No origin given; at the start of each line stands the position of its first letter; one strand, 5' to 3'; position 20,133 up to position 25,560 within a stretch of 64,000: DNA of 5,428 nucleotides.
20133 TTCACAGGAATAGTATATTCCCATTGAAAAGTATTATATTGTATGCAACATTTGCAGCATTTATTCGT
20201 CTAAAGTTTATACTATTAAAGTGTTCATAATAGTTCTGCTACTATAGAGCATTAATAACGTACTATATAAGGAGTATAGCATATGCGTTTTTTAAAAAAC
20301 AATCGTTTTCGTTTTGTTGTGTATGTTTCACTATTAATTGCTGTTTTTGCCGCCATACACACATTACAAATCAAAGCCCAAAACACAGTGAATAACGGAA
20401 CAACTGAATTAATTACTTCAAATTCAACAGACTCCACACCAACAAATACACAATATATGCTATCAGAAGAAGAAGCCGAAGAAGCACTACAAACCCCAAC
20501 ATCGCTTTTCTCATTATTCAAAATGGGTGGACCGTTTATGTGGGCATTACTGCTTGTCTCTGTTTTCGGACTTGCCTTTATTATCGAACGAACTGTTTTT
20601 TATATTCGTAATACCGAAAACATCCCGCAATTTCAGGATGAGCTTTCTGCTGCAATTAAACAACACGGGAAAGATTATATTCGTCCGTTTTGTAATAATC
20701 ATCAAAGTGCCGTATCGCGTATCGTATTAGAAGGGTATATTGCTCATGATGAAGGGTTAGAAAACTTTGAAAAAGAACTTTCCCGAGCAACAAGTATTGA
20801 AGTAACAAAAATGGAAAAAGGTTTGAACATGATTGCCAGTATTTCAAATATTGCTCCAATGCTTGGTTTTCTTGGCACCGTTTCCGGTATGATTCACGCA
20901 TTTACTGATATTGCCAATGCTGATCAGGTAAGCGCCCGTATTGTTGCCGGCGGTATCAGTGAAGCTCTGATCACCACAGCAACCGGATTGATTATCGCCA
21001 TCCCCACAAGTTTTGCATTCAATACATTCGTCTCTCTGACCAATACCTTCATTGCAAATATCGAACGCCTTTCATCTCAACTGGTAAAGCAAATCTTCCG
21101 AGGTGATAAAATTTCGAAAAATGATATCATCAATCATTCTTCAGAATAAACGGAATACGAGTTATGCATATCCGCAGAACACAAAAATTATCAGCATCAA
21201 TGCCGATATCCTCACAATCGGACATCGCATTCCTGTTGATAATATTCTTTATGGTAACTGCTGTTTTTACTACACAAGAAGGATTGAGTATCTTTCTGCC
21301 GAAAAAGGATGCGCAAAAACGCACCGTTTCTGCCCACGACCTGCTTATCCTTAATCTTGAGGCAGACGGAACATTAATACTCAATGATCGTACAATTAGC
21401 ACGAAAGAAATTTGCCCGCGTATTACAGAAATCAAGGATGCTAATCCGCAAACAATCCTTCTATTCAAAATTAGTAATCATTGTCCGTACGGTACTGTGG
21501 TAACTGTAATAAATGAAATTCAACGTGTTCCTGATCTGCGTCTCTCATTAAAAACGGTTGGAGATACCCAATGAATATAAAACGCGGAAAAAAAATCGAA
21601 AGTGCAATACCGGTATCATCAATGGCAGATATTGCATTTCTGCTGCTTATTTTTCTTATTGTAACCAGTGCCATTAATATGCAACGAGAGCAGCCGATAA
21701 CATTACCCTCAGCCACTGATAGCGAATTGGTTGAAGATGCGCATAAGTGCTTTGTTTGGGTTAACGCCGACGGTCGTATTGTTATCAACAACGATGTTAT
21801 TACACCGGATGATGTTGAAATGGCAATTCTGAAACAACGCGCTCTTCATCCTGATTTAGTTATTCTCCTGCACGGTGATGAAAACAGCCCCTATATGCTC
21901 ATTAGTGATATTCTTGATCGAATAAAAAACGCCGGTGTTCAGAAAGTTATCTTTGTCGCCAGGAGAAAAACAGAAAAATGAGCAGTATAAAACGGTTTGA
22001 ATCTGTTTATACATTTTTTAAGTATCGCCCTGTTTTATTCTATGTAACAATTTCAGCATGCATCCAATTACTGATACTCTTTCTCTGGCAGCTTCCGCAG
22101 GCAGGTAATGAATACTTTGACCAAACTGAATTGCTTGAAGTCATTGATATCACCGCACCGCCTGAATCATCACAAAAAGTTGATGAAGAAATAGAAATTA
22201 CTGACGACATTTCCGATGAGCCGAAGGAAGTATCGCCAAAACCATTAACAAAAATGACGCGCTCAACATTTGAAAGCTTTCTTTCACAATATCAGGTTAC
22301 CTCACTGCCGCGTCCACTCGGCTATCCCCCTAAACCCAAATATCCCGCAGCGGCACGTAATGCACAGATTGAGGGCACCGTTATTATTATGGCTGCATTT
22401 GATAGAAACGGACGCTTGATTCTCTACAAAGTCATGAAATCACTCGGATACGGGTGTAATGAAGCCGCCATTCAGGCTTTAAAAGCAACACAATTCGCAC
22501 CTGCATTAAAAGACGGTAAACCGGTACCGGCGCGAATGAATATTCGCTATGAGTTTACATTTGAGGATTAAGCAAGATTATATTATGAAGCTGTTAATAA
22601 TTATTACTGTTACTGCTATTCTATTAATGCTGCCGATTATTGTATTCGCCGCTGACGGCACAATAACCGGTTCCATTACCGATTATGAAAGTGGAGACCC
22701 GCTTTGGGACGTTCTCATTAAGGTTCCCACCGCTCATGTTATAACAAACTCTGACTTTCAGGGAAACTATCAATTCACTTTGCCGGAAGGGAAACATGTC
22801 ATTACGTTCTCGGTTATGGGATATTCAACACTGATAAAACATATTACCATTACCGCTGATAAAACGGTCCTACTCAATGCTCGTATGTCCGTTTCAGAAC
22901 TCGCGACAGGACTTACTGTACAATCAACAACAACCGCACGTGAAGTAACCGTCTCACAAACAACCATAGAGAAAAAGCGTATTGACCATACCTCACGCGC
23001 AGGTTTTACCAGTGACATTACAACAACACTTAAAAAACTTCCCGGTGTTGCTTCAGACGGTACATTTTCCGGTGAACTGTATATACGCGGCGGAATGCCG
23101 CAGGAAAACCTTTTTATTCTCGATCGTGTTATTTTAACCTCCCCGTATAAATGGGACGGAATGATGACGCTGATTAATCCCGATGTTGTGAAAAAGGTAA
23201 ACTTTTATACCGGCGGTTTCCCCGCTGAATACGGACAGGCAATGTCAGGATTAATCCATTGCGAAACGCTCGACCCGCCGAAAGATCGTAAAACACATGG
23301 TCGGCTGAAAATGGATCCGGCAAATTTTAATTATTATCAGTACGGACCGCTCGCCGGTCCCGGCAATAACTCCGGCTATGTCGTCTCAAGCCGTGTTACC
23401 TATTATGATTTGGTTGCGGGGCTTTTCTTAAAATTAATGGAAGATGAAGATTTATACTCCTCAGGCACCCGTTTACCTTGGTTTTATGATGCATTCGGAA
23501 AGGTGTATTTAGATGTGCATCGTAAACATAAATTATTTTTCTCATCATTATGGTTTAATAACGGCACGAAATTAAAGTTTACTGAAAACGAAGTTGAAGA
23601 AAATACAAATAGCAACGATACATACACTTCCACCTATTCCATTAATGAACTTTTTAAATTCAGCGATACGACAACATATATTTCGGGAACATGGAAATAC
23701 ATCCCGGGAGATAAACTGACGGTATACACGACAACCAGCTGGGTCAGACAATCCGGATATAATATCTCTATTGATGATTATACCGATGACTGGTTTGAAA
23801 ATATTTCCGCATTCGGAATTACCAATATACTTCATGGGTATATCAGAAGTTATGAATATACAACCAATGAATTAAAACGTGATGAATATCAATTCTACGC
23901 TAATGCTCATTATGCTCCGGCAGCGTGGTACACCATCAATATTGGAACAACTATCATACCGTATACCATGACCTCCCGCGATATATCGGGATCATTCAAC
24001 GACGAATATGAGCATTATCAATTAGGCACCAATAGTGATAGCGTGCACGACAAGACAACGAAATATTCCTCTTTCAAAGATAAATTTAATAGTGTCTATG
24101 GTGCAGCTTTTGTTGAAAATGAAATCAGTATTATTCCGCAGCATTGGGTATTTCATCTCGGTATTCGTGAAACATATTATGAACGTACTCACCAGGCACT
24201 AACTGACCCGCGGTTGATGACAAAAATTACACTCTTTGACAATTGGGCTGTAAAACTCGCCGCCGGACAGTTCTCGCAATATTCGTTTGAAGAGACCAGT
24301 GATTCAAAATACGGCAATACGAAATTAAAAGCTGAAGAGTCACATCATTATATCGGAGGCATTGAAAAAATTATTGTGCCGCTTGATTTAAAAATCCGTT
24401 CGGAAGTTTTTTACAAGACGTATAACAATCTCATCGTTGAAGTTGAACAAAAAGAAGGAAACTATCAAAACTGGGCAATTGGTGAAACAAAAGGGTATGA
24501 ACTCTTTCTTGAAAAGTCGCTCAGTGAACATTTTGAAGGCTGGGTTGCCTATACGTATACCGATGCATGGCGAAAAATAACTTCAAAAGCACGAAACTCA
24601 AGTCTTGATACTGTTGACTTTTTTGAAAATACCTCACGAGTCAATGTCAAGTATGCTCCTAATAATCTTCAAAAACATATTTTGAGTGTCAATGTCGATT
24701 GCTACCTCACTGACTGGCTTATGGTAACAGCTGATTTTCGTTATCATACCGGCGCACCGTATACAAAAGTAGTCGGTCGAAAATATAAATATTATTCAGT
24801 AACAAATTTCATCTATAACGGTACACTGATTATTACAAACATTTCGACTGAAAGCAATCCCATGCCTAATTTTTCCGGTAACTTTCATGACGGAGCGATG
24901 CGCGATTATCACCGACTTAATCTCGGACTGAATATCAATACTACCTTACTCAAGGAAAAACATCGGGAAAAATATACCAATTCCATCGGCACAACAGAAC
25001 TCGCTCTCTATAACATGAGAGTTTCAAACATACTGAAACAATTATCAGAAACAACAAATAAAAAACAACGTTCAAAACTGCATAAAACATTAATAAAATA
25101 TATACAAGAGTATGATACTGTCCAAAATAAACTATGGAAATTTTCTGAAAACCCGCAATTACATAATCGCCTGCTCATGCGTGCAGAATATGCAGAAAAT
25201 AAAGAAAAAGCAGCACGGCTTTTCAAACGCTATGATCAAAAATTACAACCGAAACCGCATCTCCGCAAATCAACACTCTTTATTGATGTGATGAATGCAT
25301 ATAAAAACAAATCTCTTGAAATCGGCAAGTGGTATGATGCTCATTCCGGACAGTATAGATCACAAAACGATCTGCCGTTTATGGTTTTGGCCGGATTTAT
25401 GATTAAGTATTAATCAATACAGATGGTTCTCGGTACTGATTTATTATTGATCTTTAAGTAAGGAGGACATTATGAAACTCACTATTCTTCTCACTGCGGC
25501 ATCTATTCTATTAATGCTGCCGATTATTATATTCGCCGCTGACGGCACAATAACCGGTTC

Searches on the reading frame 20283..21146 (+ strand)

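Call 56: search_protein_families(library=pfam, proteins=[window:20283-21146:+], max_evalue=0.00001)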
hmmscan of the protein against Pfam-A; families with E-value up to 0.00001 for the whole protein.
window:20283-21146:+ (288 aa): 1 family
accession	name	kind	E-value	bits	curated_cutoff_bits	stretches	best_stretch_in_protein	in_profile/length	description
PF01618.21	MotA_ExbB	-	1.8e-30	105.7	22.9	1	146-261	8-126/127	MotA/TolQ/ExbB proton channel family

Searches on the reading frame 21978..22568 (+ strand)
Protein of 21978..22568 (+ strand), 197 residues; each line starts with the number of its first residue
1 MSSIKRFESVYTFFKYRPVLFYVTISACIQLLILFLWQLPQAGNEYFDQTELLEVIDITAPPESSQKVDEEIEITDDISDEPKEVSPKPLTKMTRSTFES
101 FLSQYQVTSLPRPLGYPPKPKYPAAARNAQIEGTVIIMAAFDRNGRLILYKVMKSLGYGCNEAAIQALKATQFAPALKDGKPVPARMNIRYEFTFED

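Call 56: search_protein_families(library=pfam, proteins=[window:21978-22568:+], max_evalue=0.00001)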
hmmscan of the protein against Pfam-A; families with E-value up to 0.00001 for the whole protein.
window:21978-22568:+ (197 aa): 1 family
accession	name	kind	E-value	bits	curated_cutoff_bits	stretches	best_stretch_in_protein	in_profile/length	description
PF03544.19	TonB_C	-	2.8e-16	60.2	24.6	1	118-193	1-77/79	Gram-negative bacterial TonB protein C-terminal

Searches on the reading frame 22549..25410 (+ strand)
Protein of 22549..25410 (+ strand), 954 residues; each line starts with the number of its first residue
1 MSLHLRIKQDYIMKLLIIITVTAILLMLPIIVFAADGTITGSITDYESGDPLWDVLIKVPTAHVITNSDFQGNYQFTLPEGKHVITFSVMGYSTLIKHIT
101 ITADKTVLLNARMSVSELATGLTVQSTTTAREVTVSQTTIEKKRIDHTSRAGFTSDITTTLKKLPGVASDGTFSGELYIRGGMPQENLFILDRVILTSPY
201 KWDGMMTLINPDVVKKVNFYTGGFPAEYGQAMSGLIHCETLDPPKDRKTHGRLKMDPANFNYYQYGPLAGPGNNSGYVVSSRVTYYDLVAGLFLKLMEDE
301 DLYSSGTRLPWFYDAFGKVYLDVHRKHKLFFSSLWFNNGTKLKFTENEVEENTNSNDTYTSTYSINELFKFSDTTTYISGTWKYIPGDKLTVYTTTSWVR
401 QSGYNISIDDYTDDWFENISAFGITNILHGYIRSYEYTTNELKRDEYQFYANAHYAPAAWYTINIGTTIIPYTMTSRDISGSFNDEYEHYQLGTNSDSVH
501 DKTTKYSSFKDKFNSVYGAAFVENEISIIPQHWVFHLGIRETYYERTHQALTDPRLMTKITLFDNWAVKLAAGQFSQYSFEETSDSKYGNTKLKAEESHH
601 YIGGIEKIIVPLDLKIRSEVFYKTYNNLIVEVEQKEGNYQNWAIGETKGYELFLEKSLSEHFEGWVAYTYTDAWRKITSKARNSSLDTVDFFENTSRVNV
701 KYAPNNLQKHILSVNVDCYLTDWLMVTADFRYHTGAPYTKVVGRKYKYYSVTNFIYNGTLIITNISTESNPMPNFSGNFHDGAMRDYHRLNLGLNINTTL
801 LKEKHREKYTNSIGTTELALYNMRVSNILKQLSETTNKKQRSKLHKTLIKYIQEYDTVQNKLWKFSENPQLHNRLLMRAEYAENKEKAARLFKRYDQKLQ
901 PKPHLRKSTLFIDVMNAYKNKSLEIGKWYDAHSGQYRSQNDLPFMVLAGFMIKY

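Call 56: search_protein_families(library=pfam, proteins=[window:22549-25410:+], max_evalue=0.00001)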
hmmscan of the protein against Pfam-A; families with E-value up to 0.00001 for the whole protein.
window:22549-25410:+ (954 aa): 2 families
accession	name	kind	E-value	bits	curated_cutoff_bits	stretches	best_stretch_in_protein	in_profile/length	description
PF13715.12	CarbopepD_reg_2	-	2.9e-12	46.9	32.2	1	39-116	1-79/88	CarboxypepD_reg-like domain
PF07715.20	Plug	-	9.1e-08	33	23.9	1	130-232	2-104/107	TonB-dependent Receptor Plug Domain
